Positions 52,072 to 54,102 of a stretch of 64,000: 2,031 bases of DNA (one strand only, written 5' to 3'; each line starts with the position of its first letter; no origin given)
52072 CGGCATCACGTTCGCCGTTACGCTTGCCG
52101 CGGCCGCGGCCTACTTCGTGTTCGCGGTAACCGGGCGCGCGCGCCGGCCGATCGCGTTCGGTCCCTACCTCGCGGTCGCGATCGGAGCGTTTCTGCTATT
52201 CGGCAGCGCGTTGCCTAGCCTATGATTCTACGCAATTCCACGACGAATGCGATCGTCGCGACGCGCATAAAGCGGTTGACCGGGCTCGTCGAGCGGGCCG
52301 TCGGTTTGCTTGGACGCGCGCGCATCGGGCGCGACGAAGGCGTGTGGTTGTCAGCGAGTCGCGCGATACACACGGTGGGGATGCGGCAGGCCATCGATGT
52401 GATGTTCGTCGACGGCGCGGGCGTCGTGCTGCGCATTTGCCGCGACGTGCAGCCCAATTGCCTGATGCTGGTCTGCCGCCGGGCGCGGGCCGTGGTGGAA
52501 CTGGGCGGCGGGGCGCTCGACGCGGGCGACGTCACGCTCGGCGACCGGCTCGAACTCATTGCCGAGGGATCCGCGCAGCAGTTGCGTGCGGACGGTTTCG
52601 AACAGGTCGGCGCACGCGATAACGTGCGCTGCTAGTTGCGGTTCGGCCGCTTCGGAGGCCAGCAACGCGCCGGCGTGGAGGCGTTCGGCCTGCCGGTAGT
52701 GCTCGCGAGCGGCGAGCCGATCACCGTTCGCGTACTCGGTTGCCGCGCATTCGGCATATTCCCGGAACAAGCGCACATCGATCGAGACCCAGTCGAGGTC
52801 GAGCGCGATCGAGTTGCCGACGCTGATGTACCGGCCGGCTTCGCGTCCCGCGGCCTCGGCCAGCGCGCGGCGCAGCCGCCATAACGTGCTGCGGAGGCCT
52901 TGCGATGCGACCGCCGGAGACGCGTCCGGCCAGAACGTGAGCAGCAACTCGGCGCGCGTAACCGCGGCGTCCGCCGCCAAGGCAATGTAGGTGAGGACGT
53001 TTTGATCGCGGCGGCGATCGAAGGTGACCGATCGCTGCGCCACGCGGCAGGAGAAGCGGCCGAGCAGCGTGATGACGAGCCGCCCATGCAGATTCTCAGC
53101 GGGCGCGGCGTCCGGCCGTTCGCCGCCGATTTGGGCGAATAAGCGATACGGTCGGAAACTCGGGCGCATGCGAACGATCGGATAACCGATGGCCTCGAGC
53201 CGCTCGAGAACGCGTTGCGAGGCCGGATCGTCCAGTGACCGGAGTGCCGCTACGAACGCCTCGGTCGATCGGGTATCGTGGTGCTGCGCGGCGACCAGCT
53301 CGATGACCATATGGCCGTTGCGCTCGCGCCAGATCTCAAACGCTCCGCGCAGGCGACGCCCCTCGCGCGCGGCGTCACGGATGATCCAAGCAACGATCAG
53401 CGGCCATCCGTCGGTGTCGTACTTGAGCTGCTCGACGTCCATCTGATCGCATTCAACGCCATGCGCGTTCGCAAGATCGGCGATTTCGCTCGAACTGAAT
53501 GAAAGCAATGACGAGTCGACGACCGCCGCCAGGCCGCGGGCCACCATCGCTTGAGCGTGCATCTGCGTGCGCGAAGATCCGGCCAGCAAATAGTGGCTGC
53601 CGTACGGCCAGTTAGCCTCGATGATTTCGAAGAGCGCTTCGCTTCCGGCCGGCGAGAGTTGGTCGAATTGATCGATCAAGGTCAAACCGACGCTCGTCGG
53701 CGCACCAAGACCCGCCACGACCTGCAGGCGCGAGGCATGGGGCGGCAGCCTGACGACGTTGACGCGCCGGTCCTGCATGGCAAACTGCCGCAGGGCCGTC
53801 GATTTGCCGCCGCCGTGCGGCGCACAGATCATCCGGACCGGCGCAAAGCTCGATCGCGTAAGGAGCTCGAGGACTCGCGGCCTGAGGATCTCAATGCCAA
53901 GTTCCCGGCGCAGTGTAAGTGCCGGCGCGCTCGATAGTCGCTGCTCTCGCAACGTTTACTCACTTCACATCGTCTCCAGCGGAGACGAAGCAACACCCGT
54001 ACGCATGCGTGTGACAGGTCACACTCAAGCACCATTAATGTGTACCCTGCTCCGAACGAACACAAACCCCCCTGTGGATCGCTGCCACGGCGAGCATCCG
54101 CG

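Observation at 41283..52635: Complete Tad/Flp pilus locus with an atypical gene complement, split into two divergent, translationally coupled operons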

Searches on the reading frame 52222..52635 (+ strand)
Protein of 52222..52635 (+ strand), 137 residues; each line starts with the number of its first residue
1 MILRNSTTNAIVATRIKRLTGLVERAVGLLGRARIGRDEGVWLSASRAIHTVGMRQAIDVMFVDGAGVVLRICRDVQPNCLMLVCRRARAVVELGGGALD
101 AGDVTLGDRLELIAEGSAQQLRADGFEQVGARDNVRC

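Call 27: search_protein_families(library=pfam, max_evalue=0.01, proteins=[window:52222-52632:+])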
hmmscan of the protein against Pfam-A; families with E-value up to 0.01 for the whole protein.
window:52222-52632:+ (137 aa): 1 family
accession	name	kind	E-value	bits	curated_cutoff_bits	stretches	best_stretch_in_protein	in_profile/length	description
PF02643.20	DUF192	-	1e-11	45.3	27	1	24-111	11-95/96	Uncharacterized ACR, COG1430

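Call 28: search_protein_families(library=ncbifam, max_evalue=0.01, proteins=[window:52222-52632:+])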
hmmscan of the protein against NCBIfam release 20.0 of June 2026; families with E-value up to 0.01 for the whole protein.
window:52222-52632:+ (137 aa): 2 families
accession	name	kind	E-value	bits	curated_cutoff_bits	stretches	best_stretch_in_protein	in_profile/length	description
NF002996.0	PRK03760.1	equivalog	2.4e-06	27.4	146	1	10-113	11-117/121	hypothetical protein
NF010371.0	PRK13797.1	equivalog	0.0045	15.7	814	1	61-128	163-230/521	allantoicase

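Call 44: find_encoding_contigs(protein=window:52222-52635:+, flank=10000, max_places=6)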
Protein window:52222-52635:+ (137 aa): no gene with exactly this product is on record in the collection.

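Call 51: search_solved_structures(query=window:52222-52632:+, max_evalue=1)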
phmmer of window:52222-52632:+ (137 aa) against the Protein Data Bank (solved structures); distinct sequences matched with E-value up to 1: 10.
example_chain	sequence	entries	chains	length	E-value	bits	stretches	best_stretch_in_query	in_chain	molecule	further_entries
7wq4_R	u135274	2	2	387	0.16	15.3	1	5-85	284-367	Galanin receptor type 2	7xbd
4zv6_A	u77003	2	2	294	0.22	14.8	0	24-61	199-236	AlphaRep-7 | alpha-Rep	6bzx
3c0g_A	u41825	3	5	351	0.51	13.6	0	47-99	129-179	Peripheral plasma membrane protein CASK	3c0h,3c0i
3pjy_A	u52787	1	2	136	0.53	13.6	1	24-111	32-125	Hypothetical signal peptide protein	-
6kmh_A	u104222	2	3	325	0.56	13.5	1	47-99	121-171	Peripheral plasma membrane protein CASK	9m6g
3m7a_A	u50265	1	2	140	0.56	13.5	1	22-111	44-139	uncharacterized protein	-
8y68_A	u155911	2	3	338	0.6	13.4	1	47-99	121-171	Peripheral plasma membrane protein CASK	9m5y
7oai_A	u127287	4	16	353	0.63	13.4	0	47-99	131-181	Peripheral plasma membrane protein CASK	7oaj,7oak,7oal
6lnm_A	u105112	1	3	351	0.64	13.3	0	47-99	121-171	Peripheral plasma membrane protein CASK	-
3tac_A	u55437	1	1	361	0.65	13.3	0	47-99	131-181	Peripheral plasma membrane protein CASK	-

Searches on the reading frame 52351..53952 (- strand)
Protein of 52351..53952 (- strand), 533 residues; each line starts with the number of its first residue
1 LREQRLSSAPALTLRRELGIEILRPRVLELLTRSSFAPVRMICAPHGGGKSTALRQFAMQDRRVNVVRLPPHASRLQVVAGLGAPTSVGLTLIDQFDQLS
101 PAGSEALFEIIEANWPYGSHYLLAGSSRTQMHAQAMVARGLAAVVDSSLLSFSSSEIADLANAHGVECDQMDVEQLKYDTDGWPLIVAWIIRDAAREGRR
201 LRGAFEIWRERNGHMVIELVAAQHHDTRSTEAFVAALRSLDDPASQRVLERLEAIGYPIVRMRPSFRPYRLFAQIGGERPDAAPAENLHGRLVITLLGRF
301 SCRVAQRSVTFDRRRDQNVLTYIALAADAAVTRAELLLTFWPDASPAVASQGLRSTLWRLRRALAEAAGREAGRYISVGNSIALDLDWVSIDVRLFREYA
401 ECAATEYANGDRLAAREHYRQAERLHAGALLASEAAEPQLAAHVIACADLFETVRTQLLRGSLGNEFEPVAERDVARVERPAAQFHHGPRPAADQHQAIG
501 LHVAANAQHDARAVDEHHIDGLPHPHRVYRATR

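Call 27: search_protein_families(library=pfam, max_evalue=0.01, proteins=[window:52354-53952:-])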
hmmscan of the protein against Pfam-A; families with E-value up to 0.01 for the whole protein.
window:52354-53952:- (533 aa): 1 family
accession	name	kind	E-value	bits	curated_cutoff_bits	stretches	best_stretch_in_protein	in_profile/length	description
PF00486.34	Trans_reg_C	-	0.0011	19.4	26.2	0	317-369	11-61/77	Transcriptional regulatory protein, C terminal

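Call 28: search_protein_families(library=ncbifam, max_evalue=0.01, proteins=[window:52354-53952:-])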
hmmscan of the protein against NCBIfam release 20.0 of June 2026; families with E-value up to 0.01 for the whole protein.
window:52354-53952:- (533 aa): 1 family
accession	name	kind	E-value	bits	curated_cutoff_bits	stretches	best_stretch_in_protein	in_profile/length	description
NF003420.0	PRK04841.1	equivalog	0.0046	15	537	0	20-65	15-60/903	HTH-type transcriptional regulator MalT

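Call 42: find_encoding_contigs(protein=window:52351-53952:-, flank=10000, max_places=6)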
Protein window:52351-53952:- (533 aa): no gene with exactly this product is on record in the collection.
